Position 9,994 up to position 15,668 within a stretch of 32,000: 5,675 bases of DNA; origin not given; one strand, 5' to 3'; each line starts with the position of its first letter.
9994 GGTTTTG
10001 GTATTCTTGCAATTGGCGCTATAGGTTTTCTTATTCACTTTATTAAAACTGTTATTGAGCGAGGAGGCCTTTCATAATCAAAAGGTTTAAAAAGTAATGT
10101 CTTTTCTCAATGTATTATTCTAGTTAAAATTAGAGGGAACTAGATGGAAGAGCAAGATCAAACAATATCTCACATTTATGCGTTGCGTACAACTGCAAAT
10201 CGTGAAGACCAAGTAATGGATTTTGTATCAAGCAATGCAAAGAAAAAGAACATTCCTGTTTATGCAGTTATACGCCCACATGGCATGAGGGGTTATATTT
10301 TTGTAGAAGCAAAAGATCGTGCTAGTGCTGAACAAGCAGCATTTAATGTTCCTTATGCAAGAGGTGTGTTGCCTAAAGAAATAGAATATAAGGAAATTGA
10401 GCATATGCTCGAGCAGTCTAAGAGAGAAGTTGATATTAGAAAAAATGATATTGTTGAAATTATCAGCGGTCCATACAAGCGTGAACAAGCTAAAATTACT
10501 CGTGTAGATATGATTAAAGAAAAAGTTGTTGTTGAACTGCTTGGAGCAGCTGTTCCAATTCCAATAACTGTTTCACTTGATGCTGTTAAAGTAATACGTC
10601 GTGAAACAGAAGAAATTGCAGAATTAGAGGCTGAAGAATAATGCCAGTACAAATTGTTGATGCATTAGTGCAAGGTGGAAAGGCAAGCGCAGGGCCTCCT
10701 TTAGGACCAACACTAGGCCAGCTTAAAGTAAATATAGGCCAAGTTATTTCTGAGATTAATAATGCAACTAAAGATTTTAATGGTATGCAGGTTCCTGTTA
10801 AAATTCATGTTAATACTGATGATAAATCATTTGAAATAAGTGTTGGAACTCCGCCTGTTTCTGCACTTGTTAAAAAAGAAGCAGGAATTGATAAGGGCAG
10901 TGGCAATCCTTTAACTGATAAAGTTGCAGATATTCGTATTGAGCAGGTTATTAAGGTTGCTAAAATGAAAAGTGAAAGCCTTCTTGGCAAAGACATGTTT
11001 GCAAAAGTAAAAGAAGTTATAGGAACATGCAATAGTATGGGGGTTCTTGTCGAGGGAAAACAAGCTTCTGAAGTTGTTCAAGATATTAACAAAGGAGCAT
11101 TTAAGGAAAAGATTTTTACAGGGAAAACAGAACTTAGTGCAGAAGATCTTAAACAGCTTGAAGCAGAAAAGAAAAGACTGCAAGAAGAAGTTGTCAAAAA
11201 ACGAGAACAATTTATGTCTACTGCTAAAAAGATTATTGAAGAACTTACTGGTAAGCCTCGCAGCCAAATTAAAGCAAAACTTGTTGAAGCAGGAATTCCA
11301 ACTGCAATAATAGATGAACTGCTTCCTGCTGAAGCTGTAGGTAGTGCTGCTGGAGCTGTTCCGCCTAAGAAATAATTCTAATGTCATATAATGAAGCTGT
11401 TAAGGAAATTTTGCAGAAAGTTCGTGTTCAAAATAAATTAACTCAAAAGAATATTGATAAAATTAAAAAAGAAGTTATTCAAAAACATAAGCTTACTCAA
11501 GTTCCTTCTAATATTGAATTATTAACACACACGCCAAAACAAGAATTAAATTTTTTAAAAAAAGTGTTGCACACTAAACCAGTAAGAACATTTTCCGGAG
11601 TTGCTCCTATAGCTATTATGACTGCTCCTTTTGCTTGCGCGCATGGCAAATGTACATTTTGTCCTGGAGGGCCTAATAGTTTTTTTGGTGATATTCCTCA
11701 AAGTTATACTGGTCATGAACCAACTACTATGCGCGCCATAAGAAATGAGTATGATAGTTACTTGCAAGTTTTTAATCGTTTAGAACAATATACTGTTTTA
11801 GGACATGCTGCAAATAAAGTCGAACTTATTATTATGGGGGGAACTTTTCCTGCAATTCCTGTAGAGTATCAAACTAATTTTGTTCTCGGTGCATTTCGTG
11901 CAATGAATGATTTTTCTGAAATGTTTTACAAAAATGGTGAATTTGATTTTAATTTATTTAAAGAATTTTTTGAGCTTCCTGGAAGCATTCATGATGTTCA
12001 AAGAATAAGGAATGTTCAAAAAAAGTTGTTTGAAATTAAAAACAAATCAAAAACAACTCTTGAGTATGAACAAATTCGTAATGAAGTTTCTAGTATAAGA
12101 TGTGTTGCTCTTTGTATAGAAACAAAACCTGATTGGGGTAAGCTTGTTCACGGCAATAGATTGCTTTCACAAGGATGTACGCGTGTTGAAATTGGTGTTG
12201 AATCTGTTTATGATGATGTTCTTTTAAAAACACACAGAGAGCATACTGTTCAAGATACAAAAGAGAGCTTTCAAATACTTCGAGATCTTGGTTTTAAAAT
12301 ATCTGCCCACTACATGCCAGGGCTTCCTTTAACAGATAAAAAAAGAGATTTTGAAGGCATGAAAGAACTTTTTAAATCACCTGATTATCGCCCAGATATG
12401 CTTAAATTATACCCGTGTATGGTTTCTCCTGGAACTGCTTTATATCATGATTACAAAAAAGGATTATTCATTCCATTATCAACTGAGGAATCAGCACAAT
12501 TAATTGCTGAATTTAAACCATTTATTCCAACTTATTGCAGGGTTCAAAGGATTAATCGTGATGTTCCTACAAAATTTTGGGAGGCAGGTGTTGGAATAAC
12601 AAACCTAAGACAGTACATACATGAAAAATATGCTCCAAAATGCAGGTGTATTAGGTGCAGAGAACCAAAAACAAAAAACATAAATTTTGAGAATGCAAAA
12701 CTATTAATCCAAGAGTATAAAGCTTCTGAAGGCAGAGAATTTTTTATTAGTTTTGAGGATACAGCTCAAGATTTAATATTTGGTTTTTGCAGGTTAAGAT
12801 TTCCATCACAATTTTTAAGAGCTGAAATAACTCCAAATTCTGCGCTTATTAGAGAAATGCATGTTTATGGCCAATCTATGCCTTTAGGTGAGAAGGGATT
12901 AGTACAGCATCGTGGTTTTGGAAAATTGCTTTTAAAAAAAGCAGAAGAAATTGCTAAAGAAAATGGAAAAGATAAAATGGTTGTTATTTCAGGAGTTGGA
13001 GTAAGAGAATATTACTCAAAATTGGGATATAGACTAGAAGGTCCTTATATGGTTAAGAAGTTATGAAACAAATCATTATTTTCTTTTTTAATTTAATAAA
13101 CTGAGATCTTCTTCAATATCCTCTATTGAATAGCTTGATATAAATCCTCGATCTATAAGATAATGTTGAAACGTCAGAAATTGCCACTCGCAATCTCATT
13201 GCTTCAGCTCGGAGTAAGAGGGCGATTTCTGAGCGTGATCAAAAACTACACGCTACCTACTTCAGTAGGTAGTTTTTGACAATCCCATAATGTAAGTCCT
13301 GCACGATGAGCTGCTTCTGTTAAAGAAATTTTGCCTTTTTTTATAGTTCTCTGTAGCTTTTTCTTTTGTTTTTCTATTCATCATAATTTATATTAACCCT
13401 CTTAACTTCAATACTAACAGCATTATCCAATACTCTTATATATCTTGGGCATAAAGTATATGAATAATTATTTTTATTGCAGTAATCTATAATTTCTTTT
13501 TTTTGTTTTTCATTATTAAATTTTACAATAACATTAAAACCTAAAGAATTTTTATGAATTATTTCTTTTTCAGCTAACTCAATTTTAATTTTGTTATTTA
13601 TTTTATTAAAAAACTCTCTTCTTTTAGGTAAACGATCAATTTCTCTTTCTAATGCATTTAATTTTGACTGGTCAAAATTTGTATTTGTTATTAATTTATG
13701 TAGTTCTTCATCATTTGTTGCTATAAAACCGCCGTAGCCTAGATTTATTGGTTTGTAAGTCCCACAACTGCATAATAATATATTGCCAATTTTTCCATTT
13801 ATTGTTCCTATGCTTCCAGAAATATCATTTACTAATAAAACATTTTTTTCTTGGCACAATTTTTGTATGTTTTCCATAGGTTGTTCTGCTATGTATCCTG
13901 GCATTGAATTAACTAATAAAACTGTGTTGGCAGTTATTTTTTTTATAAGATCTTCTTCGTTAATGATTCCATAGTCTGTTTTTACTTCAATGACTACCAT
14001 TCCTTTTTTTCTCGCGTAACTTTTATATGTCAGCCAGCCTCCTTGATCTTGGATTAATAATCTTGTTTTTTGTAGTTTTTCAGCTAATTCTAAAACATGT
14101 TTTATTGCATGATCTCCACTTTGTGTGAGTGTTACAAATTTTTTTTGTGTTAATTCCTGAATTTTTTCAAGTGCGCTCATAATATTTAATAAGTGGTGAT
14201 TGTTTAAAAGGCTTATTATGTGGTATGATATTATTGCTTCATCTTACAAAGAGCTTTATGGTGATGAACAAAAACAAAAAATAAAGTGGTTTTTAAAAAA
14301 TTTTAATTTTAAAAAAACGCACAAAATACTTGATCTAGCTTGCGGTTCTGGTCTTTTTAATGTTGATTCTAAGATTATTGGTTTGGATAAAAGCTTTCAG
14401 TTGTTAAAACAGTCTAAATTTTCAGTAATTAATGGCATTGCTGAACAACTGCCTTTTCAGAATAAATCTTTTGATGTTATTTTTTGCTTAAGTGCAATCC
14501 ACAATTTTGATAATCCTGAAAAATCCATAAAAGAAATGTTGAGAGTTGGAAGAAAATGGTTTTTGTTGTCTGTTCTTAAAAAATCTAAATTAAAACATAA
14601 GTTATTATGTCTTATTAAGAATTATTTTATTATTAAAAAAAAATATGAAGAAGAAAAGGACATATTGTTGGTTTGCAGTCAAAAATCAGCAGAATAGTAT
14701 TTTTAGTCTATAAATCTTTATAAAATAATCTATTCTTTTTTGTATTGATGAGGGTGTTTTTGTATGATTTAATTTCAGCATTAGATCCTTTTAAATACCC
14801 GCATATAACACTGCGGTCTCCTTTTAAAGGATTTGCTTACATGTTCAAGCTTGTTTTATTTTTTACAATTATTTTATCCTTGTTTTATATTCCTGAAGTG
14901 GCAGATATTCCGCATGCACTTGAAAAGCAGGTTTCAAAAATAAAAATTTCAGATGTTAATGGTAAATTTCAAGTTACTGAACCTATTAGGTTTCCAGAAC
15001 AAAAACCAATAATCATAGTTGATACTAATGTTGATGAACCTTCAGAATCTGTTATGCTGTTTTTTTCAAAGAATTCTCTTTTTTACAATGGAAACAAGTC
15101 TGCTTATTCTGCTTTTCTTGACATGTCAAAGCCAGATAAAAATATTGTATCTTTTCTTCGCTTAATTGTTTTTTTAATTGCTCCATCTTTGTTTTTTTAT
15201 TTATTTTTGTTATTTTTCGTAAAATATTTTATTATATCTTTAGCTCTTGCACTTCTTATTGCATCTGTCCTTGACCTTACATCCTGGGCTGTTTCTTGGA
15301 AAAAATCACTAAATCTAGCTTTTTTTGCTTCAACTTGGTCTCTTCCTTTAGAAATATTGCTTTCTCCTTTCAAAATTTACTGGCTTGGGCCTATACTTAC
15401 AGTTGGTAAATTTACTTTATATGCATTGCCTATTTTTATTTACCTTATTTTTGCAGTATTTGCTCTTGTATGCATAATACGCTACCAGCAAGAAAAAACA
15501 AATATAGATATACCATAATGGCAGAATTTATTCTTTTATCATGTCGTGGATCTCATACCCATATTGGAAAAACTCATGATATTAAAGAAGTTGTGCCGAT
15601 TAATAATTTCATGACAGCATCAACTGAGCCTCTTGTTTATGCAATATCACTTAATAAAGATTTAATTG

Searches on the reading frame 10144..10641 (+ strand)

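Call 31: search_protein_families(library=pfam, proteins=[window:10144-10641:+], max_evalue=0.001)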
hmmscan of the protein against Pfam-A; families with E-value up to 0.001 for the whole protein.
window:10144-10641:+ (165 aa): 3 families
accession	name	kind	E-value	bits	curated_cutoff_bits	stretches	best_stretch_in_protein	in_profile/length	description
PF03439.18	Spt5-NGN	-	2.1e-17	63.3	22.4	1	11-89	2-84/84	Early transcription elongation factor of RNA pol II, NGN section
PF23291.1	KOW4_SPT5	-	0.00051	20.3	27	0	97-119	8-30/55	Transcription elongation factor SPT5, fourth KOW domain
PF00467.35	KOW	-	0.00075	19.7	22.3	1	100-131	1-32/32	KOW motif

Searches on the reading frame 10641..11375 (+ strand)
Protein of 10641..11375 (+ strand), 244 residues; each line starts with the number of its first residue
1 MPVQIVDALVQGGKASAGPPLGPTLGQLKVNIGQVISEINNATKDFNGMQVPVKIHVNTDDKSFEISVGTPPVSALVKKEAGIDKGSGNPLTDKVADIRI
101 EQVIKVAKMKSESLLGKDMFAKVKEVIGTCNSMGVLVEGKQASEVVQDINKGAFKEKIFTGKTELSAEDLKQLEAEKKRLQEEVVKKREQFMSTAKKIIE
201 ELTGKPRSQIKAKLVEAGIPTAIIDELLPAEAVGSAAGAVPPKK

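Call 31: search_protein_families(library=pfam, proteins=[window:10641-11375:+], max_evalue=0.001)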
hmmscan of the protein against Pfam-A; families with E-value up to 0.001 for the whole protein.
window:10641-11375:+ (244 aa): 2 families
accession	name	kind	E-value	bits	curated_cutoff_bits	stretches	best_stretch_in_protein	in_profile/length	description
PF03946.19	Ribosomal_L11_N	-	1.3e-22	79.7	32.9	1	9-64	4-58/58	Ribosomal protein L11, N-terminal domain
PF00298.24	Ribosomal_L11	-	1.1e-21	77.5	21.4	1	70-137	2-69/69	Ribosomal protein L11, RNA binding domain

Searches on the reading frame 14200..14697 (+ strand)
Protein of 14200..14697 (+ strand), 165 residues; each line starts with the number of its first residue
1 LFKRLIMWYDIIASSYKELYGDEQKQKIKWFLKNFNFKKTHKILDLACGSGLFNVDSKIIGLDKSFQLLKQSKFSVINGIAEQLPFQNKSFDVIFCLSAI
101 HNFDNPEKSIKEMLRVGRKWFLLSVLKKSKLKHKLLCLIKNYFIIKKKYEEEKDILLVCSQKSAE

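Call 31: search_protein_families(library=pfam, proteins=[window:14200-14697:+], max_evalue=0.001)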
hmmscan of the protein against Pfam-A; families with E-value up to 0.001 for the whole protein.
window:14200-14697:+ (165 aa): 7 families
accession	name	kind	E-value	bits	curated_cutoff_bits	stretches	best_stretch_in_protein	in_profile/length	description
PF08241.18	Methyltransf_11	-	2.3e-12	47.8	21.2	1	44-118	1-88/95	Methyltransferase domain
PF13649.12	Methyltransf_25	-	8.7e-09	36.4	27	1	43-116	1-92/97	Methyltransferase domain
PF13847.12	Methyltransf_31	-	2e-08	34.4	27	1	38-121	2-105/145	Methyltransferase domain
PF01209.24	Ubie_methyltran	-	1.3e-07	31.7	20.1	1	33-136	41-162/233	ubiE/COQ5 methyltransferase family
PF07021.18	MetW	-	0.00012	22.3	21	1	39-120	13-105/193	Methionine biosynthesis protein MetW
PF08242.18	Methyltransf_12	-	0.00028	22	30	1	45-115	2-90/98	Methyltransferase domain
PF13489.12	Methyltransf_23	-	0.0005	20.3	27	1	31-126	13-119/164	Methyltransferase domain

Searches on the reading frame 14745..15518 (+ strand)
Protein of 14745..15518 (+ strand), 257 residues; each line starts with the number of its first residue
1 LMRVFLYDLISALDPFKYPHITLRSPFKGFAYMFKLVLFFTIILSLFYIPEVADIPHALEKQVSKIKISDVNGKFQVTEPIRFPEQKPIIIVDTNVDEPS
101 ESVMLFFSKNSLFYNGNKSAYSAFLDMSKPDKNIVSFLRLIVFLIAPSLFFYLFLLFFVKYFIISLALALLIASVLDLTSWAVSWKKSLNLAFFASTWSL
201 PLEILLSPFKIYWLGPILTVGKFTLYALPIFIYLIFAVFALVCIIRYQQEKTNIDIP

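Call 31: search_protein_families(library=pfam, proteins=[window:14745-15518:+], max_evalue=0.001)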
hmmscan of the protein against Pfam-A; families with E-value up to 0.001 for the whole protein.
window:14745-15518:+ (257 aa): 1 family
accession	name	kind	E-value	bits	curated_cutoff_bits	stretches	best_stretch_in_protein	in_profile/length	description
PF06691.16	DUF1189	-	5.4e-10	39.6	28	1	10-238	6-244/244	Protein of unknown function (DUF1189)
